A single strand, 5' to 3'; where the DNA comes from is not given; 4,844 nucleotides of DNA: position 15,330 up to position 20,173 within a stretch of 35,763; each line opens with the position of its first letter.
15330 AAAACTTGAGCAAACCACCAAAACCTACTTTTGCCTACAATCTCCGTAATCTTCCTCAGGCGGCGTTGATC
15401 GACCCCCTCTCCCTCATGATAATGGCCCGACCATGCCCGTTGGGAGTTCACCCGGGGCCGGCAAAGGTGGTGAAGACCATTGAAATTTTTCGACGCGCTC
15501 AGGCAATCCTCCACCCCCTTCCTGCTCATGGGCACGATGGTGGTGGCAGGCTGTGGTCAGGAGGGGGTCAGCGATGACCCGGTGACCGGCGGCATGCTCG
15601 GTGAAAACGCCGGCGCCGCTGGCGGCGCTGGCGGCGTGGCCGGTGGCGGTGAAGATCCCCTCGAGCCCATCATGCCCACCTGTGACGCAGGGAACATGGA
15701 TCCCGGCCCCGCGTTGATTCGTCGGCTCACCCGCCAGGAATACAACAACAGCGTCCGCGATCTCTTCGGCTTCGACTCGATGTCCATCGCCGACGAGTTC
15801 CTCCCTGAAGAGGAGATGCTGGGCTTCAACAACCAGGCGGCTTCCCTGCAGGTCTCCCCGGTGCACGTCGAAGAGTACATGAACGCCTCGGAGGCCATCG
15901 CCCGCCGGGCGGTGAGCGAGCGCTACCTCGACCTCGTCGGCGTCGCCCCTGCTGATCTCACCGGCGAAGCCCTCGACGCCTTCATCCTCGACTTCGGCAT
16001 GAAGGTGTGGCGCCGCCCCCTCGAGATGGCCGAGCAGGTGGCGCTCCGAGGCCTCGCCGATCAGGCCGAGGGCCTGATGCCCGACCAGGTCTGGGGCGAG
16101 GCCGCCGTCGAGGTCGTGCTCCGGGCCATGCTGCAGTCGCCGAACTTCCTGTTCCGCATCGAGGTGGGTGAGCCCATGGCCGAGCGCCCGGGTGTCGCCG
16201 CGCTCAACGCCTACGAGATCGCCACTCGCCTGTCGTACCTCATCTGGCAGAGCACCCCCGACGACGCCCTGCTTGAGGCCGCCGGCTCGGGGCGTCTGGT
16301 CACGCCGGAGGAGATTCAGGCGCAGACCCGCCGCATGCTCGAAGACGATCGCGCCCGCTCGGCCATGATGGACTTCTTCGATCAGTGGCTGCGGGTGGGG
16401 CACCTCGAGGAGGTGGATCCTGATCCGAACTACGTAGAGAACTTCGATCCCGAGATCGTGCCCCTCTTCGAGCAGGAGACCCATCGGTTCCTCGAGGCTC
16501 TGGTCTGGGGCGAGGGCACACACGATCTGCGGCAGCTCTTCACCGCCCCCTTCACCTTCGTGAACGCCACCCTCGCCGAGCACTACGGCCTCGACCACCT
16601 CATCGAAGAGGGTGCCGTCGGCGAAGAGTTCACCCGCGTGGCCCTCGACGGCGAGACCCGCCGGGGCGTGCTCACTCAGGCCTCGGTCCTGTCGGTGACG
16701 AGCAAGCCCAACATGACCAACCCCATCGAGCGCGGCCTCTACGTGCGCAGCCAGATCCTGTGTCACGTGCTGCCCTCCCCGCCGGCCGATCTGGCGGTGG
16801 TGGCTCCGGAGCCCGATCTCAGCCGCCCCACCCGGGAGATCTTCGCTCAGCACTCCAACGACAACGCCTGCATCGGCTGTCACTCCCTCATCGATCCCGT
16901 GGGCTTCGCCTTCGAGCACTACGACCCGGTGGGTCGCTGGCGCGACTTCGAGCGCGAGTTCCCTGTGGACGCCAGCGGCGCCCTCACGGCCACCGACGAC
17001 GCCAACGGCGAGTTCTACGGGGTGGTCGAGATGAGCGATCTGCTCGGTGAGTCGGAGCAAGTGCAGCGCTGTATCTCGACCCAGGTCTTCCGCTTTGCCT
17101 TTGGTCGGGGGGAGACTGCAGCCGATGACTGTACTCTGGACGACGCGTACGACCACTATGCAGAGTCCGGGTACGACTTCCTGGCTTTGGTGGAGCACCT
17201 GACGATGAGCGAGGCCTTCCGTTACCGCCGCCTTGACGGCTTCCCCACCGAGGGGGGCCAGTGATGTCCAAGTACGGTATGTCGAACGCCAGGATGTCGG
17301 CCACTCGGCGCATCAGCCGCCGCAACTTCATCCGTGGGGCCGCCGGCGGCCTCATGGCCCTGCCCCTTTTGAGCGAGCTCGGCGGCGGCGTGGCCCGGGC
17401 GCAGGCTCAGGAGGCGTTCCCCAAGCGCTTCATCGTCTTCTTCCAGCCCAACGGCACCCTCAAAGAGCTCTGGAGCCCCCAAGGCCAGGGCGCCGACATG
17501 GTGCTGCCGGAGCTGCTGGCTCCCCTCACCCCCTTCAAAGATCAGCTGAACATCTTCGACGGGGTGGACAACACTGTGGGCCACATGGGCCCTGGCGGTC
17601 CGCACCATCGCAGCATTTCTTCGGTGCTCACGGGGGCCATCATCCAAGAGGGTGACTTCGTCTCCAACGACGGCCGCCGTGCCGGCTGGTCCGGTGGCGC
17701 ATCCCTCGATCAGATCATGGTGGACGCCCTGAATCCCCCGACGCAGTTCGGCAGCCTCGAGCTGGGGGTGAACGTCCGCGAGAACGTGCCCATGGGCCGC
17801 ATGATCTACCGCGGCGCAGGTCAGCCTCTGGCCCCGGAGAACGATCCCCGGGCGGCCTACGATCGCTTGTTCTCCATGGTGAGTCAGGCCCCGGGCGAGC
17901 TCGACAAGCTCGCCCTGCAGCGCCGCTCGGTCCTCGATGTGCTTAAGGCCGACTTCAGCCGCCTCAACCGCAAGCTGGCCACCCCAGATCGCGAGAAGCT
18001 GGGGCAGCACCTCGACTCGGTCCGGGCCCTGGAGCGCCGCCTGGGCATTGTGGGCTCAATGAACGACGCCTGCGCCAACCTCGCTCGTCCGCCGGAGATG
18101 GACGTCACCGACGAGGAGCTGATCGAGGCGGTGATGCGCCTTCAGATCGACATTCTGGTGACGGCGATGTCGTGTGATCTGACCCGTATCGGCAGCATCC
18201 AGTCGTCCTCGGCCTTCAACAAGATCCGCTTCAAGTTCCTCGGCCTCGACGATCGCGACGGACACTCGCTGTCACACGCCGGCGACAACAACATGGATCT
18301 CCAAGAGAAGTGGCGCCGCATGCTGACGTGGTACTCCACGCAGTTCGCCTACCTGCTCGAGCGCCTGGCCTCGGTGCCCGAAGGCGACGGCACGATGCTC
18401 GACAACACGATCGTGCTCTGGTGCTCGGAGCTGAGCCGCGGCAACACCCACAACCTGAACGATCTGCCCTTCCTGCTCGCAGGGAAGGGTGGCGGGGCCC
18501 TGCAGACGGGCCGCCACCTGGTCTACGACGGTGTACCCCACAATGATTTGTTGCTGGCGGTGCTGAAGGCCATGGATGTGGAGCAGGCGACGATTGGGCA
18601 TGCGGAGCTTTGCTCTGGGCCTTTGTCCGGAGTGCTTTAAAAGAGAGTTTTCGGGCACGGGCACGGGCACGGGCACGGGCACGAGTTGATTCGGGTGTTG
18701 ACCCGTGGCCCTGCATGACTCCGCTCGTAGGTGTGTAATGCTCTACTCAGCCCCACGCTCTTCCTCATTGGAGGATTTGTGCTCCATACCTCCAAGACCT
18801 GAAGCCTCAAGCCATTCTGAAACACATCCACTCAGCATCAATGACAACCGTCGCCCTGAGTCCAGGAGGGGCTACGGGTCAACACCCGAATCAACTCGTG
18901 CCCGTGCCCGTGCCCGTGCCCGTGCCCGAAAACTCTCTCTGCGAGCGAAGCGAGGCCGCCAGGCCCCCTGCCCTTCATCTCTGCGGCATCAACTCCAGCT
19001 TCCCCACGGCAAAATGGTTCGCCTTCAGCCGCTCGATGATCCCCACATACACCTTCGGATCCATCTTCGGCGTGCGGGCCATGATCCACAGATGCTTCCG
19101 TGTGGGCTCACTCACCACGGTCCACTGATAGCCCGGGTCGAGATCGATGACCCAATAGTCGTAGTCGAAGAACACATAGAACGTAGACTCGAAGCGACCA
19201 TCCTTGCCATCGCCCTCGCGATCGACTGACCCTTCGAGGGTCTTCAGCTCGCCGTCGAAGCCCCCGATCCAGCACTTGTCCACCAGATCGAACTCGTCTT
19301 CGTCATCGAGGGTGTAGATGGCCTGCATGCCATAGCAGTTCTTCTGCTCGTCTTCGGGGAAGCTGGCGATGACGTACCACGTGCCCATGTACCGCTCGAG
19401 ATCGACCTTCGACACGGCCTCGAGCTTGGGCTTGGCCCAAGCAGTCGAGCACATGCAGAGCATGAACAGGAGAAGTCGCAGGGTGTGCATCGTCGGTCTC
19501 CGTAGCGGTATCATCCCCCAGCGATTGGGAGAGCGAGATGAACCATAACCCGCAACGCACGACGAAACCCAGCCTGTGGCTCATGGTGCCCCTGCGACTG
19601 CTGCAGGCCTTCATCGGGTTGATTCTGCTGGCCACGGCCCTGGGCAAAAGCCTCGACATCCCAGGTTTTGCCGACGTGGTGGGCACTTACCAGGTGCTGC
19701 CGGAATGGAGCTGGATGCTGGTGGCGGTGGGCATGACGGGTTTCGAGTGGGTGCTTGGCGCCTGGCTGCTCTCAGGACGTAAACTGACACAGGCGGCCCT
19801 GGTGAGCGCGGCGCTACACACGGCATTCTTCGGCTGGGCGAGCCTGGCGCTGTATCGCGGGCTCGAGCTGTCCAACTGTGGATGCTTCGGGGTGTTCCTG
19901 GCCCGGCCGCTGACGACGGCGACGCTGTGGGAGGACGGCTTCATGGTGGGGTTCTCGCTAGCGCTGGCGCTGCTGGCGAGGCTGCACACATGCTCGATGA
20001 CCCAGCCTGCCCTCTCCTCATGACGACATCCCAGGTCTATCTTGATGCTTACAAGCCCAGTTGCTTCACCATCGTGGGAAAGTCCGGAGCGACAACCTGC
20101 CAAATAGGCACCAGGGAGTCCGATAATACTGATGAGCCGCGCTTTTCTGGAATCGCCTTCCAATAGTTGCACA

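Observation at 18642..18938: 297-bp MITE-like element bounded by perfect 63-bp inverted repeats that each contain five GGGCAC hexamers (G-quadruplex-capable)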

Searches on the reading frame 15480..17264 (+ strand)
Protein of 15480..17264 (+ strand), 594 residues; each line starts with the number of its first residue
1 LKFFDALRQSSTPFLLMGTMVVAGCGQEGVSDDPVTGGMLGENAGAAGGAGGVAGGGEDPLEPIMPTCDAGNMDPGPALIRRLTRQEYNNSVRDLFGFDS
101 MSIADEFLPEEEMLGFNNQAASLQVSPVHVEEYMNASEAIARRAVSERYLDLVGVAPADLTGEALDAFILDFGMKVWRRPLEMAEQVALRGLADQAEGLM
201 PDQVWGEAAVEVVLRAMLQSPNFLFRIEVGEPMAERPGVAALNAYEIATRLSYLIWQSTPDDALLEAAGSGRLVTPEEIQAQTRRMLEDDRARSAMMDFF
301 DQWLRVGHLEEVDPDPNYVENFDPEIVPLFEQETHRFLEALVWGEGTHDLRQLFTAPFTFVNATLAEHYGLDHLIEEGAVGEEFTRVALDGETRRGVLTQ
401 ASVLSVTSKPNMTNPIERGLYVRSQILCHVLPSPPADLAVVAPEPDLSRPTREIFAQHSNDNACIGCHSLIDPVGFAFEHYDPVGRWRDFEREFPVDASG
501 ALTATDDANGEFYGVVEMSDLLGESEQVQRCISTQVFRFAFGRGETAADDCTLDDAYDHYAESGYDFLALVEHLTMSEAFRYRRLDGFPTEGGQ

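Call 7: search_protein_families(library=pfam, proteins=[window:15480-17264:+])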
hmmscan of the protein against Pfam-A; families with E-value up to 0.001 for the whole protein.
window:15480-17264:+ (594 aa): 5 families
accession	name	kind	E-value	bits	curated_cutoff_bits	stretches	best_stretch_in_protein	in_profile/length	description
PF07631.16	PSD4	-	1.7e-41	142.1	23.3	1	242-371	1-128/128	Protein of unknown function (DUF1592)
PF07627.16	PSCyt3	-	2.2e-30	105.2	27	1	394-489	1-96/98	Protein of unknown function (DUF1588)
PF07626.16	PSD3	-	2.9e-22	79.3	23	1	81-145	1-64/65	Protein of unknown function (DUF1587)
PF07624.16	PSD2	-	1.6e-16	60.2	25.8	1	511-580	4-74/74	Protein of unknown function (DUF1585)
PF07637.16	PSD5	-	5.5e-13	49.5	34.2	1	166-228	3-62/62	Protein of unknown function (DUF1595)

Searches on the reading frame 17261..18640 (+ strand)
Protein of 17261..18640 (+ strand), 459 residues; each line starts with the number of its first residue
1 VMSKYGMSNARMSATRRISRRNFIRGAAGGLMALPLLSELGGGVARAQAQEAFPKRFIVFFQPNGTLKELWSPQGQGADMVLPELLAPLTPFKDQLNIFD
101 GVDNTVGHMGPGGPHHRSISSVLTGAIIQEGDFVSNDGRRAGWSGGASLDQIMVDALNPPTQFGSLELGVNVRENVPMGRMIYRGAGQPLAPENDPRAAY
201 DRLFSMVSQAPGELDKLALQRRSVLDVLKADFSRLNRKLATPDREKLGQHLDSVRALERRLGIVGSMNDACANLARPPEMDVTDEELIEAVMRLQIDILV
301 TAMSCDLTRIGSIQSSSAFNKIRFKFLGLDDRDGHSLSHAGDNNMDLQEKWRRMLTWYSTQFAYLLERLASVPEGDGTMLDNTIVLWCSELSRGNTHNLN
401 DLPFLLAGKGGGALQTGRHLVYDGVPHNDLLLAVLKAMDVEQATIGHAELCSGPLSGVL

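Call 7: search_protein_families(library=pfam, proteins=[window:17261-18640:+])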
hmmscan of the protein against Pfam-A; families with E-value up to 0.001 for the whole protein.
window:17261-18640:+ (459 aa): 1 family
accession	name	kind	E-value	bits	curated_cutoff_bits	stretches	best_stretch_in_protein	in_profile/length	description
PF07586.16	HXXSHH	-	2.3e-74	251.2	30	1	56-363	1-307/307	Protein of unknown function (DUF1552)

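Call 21: find_encoding_contigs(protein=window:17261-18640:+, flank=10000, max_places=6)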
Protein window:17261-18640:+ (459 aa): no gene with exactly this product is on record in the collection.

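Call 33: find_homologous_proteins(query=window:17261-18640:+, max_evalue=1e-50)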
Query window:17261-18640:+ (459 aa): 534 proteins with E <= 1e-50 among 8000 candidates; the best 120 are listed.
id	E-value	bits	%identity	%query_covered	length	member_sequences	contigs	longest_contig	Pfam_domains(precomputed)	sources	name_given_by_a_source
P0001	0.0e+0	1034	100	100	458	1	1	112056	PF07586.17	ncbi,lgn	ncbi:MAG: DUF1552 domain-containing protein [Bradymonadia bacterium]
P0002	6.7e-257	871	84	99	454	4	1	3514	PF07586.17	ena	-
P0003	2.7e-245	832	82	95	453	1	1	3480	PF07586.17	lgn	-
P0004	1.3e-161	556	57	96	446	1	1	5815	PF07586.17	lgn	-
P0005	3.7e-157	542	56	95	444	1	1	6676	PF07586.17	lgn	-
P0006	5.0e-154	532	56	95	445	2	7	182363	PF07586.17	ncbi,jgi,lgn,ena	jgi:hypothetical protein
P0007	1.9e-151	523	54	95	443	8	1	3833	PF07586.17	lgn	-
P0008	2.6e-151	523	55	95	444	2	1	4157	PF07586.17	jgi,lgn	-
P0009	6.3e-151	521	55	95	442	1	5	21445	PF07586.17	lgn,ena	-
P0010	9.0e-151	521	54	95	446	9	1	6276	PF07586.17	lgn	-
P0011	1.3e-149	517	54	95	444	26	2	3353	PF07586.17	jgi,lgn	-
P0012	1.4e-149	517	55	95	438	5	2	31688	PF07586.17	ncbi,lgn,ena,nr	ncbi:MAG: DUF1552 domain-containing protein [Myxococcales bacterium]|nr:DUF1552 domain-containing pr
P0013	2.3e-149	516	54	96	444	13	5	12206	PF07586.17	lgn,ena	-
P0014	2.5e-147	509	54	95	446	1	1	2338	PF07586.17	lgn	-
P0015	3.1e-147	509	54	96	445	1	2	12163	PF07586.17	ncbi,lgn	-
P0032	1.4e-139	484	52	96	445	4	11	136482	PF07586.17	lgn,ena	-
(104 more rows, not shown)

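Call 34: find_encoding_contigs(protein=P0001, flank=10000, max_places=6)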
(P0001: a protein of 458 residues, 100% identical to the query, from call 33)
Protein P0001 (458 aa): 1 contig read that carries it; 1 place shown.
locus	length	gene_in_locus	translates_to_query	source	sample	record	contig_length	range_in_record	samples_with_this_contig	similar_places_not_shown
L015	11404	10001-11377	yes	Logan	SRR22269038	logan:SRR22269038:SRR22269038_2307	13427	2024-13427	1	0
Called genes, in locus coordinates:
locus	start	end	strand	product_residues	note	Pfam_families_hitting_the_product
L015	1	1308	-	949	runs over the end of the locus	PF22422:MGH1-like_GH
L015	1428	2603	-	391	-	PF05887:Trypan_PARP (weak), PF13568:OMP_b-brl_2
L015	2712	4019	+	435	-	-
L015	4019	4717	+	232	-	PF00005:ABC_tran, PF13304:AAA_21 (weak)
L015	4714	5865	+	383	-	PF12704:MacB_PCD, PF02687:FtsX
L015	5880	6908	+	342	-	PF01297:ZnuA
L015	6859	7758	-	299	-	-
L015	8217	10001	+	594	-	PF07626:PSD3, PF07637:PSD5, PF07631:PSD4, PF07627:PSCyt3, PF07624:PSD2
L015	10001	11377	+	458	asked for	PF07586:HXXSHH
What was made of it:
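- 17261..18640 (+): Flanking gene: DUF1552 (HXXSHH) protein, 100% identical to a protein named as from a Bradymonadia MAG. calls 7, 33, 34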

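Call 35: find_encoding_contigs(protein=P0002, flank=10000, max_places=6)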
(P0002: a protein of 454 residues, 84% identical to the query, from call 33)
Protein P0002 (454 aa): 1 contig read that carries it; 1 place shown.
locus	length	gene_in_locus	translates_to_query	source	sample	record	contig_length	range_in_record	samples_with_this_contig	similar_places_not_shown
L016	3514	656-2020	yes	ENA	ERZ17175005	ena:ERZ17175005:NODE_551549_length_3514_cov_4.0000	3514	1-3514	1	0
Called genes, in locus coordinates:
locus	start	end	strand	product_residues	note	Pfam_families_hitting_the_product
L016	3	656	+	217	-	?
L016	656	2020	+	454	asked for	PF07586:HXXSHH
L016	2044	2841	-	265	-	PF04784:DUF547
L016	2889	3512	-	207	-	?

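Call 36: find_encoding_contigs(protein=P0003, flank=10000, max_places=6)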
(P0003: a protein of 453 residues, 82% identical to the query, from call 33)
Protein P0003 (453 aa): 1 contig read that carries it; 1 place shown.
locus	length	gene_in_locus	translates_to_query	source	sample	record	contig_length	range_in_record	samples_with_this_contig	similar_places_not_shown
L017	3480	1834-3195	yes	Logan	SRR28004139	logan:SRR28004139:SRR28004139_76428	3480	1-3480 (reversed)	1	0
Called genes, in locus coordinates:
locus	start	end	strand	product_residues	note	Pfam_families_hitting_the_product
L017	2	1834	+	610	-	?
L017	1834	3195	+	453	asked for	PF07586:HXXSHH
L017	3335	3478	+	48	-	?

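Call 83: find_encoding_contigs(protein=P0006, flank=10000, max_places=10)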
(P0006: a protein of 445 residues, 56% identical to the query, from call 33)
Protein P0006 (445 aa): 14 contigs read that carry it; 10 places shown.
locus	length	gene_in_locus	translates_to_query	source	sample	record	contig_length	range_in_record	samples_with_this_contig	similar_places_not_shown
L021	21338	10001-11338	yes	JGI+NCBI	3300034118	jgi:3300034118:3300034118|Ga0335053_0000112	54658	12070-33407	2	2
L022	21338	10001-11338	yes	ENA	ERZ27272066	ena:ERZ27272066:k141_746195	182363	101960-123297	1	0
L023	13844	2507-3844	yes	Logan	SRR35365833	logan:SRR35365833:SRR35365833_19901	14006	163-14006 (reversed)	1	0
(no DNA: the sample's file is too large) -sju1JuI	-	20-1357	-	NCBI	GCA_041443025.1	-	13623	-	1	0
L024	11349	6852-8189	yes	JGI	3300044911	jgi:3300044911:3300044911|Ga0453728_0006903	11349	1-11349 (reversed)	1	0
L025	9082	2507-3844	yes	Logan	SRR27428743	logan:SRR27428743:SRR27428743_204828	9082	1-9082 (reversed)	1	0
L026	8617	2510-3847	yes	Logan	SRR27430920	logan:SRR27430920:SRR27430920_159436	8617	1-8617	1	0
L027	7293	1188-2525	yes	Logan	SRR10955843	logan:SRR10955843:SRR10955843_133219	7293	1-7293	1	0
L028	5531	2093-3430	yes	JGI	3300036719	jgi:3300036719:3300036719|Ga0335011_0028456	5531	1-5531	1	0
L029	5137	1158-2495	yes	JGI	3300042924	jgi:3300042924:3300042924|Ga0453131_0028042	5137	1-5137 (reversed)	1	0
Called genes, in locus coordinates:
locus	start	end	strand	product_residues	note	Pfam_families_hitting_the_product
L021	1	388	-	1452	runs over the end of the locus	PF00801:PKD (weak), PF18911:PKD_4 (weak), PF02494:HYR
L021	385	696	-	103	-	-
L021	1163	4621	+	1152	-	PF00932:LTD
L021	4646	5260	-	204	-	PF02525:Flavodoxin_2, PF03358:FMN_red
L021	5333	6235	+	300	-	PF00483:NTP_transferase, PF12804:NTP_transf_3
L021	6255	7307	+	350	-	PF00070:Pyr_redox (faint), PF01266:DAO, PF07992:Pyr_redox_2 (faint)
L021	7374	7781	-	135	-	PF00076:RRM_1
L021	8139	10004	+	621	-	PF07626:PSD3, PF07637:PSD5, PF07631:PSD4, PF07627:PSCyt3, PF07624:PSD2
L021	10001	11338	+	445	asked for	PF07586:HXXSHH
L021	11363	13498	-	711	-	-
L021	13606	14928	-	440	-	PF13620:CarboxypepD_reg (weak)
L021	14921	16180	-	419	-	PF00962:A_deaminase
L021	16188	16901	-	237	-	PF13442:Cytochrome_CBB3 (weak)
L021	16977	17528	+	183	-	PF00857:Isochorismatase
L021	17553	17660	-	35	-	-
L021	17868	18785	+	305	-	PF00701:DHDPS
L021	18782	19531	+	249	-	PF01113:DapB_N, PF05173:DapB_C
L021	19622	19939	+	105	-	-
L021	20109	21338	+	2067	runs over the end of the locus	PF11617:Cu-binding_MopE (weak)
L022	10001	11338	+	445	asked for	PF07586:HXXSHH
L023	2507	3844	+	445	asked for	PF07586:HXXSHH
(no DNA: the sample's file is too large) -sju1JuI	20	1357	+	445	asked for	PF07586:HXXSHH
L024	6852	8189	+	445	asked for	PF07586:HXXSHH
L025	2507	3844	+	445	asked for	PF07586:HXXSHH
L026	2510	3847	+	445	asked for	PF07586:HXXSHH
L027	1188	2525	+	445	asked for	PF07586:HXXSHH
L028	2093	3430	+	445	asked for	PF07586:HXXSHH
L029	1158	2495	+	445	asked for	PF07586:HXXSHH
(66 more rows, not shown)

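Call 84: find_encoding_contigs(protein=P0032, flank=10000, max_places=10)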
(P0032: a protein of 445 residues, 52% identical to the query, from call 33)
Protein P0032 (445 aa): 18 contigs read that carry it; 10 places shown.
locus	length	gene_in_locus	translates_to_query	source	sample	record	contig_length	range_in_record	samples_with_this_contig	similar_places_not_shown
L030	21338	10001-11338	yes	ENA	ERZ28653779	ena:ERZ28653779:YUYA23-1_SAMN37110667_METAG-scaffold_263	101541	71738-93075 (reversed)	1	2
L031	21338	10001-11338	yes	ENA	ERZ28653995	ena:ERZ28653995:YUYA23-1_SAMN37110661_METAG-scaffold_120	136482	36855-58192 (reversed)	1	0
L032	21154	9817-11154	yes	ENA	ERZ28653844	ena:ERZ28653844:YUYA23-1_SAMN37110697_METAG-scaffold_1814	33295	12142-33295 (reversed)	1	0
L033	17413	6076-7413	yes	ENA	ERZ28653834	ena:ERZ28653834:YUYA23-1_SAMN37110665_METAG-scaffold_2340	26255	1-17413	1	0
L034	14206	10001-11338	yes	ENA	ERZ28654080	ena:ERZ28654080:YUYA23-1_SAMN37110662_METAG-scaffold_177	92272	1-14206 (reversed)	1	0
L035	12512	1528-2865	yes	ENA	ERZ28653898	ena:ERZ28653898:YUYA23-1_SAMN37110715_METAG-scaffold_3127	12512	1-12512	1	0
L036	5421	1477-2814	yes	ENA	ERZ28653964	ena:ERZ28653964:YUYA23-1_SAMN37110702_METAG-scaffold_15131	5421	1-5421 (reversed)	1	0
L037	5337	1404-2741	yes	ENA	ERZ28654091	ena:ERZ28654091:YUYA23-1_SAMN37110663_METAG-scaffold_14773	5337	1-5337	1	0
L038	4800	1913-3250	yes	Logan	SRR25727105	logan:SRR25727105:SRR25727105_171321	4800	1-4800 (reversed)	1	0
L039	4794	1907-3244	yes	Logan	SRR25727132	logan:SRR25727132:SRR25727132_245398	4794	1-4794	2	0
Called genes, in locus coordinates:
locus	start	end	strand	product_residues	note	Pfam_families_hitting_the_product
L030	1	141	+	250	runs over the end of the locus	PF13085:Fer2_3, PF13187:Fer4_9 (faint), PF00037:Fer4 (weak), PF12797:Fer4_2 (weak), PF13183:Fer4_8, PF13237:Fer4_10, PF12838:Fer4_7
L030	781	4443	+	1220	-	PF00069:Pkinase, PF07714:PK_Tyr_Ser-Thr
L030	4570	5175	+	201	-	PF01641:SelR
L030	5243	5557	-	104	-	-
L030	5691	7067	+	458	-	PF00291:PALP, PF00571:CBS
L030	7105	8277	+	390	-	PF01053:Cys_Met_Meta_PP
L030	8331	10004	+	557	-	PF07626:PSD3, PF07637:PSD5, PF07631:PSD4, PF07627:PSCyt3, PF07624:PSD2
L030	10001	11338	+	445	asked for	PF07586:HXXSHH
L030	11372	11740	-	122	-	-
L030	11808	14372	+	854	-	PF01751:Toprim, PF01131:Topoisom_bac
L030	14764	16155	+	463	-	PF00672:HAMP, PF00512:HisKA, PF02518:HATPase_c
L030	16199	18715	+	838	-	-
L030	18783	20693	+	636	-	-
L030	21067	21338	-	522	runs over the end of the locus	PF13600:DUF4140, PF13598:DUF4139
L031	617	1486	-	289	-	-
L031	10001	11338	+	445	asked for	PF07586:HXXSHH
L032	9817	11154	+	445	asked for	PF07586:HXXSHH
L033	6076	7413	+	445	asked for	PF07586:HXXSHH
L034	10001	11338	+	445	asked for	PF07586:HXXSHH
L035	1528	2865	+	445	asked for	PF07586:HXXSHH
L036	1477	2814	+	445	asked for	PF07586:HXXSHH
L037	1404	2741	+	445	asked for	PF07586:HXXSHH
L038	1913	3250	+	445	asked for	PF07586:HXXSHH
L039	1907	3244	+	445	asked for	PF07586:HXXSHH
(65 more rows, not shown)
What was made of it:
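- L021 and L030 (52-56% identical) have 24 and 33 nt (calls 83, 84).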

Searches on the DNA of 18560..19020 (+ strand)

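Call 53: search_dna_similar(query=window:18600-18980:+, collection=plasmids, mode=distant, max_evalue=0.01)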
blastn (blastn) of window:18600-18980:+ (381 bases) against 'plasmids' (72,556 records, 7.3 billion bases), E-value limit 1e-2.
No match.

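Call 54: search_dna_similar(query=window:18600-18980:+, collection=phages, mode=distant, max_evalue=0.01)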
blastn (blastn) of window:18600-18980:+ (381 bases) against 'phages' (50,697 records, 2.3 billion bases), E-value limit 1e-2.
No match.
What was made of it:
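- Tried and rejected: blastn of the element against plasmids and phages gave no match (calls 53, 54).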

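Call 59: search_rna_families(source=window, start=18560, end=19020, threshold=evalue, max_evalue=5)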
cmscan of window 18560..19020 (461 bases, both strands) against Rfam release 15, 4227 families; matches with E-value up to 5: 1.
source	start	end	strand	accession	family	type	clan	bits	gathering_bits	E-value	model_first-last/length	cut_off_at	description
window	18762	18829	-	RF02974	Fibro-purF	Cis-reg;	-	16.8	60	0.25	1-75/75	no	Fibro-purF RNA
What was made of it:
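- There is no Rfam match; the best is Fibro-purF at 16.8 bits against a threshold of 60 (call 59).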

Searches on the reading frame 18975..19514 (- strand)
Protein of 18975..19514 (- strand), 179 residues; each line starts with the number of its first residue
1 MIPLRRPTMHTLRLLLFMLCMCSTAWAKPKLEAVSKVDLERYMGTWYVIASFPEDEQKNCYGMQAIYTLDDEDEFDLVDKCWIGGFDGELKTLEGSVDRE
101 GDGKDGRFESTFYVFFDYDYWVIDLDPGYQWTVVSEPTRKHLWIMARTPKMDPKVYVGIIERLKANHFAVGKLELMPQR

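Call 7: search_protein_families(library=pfam, proteins=[window:18975-19514:-])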
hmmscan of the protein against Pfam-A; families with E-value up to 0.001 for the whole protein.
window:18975-19514:- (179 aa): 1 family
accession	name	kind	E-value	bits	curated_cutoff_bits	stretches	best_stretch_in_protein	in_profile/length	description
PF08212.18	Lipocalin_2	-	2.2e-35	122.2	24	1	37-178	1-146/146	Lipocalin-like domain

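Call 10: find_encoding_contigs(protein=window:18975-19514:-, flank=10000, max_places=10)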
Protein window:18975-19514:- (179 aa): no gene with exactly this product is on record in the collection.

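Call 63: find_encoding_contigs(protein=window:18975-19490:-, flank=10000, max_places=6)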
Protein window:18975-19490:- (171 aa): 1 contig read that carries it; 1 place shown.
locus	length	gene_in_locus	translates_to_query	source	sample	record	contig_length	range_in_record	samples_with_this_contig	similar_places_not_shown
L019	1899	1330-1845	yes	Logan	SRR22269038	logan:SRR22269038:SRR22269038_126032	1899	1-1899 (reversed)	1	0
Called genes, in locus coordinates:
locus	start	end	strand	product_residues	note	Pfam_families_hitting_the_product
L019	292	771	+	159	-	-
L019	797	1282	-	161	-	PF07291:MauE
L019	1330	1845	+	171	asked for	PF08212:Lipocalin_2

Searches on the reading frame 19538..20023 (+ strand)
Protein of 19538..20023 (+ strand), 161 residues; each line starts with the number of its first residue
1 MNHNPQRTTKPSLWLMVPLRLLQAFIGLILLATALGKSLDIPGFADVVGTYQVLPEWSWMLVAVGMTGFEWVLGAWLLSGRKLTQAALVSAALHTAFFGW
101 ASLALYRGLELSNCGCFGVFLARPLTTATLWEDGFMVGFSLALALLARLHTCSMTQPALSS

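Call 88: search_protein_families(library=pfam, proteins=[window:19538-20023:+], max_evalue=0.01)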
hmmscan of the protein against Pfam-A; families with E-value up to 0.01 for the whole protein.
window:19538-20023:+ (161 aa): 1 family
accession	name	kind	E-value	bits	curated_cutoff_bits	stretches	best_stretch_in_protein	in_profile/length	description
PF07291.16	MauE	-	8.5e-17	62.1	27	1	19-145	5-127/128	Methylamine utilisation protein MauE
